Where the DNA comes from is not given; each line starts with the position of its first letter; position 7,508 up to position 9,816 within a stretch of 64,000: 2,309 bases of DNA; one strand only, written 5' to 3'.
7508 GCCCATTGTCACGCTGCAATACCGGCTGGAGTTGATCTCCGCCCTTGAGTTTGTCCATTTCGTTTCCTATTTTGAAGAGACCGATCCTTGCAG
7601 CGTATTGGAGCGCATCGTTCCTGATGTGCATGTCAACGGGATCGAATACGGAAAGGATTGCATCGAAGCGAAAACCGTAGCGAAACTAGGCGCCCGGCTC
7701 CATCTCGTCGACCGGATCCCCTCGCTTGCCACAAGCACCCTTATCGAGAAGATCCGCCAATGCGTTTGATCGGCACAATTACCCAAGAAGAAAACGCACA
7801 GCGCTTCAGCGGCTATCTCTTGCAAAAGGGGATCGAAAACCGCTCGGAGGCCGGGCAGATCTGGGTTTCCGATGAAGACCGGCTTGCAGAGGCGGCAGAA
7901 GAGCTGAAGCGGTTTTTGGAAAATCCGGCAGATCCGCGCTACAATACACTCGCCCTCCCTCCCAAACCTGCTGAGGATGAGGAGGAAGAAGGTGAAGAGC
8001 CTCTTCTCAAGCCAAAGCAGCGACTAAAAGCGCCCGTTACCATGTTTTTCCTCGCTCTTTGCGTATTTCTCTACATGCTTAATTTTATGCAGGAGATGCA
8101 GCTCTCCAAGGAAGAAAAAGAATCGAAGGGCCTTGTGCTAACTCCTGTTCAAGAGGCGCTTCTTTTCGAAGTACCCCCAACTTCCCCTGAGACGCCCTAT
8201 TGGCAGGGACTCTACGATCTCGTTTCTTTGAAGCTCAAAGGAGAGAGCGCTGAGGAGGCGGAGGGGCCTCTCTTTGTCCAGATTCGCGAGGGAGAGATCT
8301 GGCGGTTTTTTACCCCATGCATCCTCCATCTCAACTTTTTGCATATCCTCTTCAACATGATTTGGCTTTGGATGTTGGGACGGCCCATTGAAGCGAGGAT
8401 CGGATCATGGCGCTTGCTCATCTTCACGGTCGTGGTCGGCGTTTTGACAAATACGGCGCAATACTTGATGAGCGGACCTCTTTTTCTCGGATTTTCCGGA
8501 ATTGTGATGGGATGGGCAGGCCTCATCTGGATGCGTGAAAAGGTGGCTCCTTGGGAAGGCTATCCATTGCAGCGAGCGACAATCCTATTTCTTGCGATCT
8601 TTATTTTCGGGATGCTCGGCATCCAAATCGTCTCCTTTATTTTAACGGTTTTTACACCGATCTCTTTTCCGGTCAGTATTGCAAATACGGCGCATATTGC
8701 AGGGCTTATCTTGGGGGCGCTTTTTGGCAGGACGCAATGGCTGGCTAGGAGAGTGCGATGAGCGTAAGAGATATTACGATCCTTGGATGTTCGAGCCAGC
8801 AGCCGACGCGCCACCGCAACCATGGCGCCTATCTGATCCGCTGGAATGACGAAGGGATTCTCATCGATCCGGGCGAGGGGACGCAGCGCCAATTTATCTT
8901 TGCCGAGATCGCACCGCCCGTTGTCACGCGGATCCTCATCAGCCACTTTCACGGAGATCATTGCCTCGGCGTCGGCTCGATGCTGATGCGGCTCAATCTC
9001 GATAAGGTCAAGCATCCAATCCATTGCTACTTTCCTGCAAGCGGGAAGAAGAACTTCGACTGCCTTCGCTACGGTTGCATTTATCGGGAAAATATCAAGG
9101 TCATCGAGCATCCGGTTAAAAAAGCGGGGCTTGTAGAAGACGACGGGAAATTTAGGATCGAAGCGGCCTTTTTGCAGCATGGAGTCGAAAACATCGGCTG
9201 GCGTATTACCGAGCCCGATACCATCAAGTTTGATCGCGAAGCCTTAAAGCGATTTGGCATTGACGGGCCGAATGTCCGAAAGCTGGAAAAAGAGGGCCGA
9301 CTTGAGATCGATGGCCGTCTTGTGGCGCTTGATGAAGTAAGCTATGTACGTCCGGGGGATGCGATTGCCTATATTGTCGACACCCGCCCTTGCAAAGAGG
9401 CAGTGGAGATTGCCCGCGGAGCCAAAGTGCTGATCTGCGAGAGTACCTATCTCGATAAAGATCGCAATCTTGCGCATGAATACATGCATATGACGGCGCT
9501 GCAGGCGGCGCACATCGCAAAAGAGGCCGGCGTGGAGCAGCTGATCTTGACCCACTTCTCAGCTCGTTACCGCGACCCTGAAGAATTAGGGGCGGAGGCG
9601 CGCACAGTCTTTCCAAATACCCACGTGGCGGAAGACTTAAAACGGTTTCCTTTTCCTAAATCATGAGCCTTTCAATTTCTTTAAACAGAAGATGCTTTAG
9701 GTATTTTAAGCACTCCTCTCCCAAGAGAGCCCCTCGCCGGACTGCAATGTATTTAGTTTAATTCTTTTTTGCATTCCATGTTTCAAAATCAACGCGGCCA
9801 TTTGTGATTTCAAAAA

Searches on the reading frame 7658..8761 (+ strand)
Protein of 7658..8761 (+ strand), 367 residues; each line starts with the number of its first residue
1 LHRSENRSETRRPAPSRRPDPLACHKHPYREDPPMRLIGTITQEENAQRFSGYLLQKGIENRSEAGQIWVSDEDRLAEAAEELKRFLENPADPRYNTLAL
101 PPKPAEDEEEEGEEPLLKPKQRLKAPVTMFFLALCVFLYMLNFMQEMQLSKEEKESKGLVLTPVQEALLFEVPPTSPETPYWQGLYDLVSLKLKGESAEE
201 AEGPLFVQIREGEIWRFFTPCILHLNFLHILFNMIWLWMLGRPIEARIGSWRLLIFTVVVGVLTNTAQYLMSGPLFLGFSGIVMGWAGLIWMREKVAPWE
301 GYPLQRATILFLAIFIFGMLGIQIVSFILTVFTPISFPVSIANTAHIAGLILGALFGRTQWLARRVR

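Call 49: search_protein_families(library=pfam, proteins=[window:7658-8761:+], max_evalue=0.01)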
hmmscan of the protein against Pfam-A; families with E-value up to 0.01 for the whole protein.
window:7658-8761:+ (367 aa): 3 families
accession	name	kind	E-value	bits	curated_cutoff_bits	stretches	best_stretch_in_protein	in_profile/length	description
PF01694.28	Rhomboid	-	1.1e-29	103.9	22.6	1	212-358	2-138/143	Rhomboid domain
PF12122.13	Rhomboid_N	-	6.9e-11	42.7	26.2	1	35-96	1-67/86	Cytoplasmic N-terminal domain of rhomboid serine protease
PF08551.15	DUF1751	-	0.0003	21.8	22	1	214-271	8-65/99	Eukaryotic integral membrane protein (DUF1751)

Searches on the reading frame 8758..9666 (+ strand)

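Call 49: search_protein_families(library=pfam, proteins=[window:8758-9666:+], max_evalue=0.01)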
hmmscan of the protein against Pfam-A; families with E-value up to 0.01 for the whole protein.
window:8758-9666:+ (302 aa): 3 families
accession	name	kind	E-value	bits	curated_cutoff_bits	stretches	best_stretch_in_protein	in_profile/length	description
PF12706.13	Lactamase_B_2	-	2.7e-15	57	27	2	199-267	133-200/200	Beta-lactamase superfamily domain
PF00753.33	Lactamase_B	-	6.7e-11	42.9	22.7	1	24-96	8-84/196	Metallo-beta-lactamase superfamily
PF13483.12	Lactamase_B_3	-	0.004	17.6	24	1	21-69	6-50/160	Beta-lactamase superfamily domain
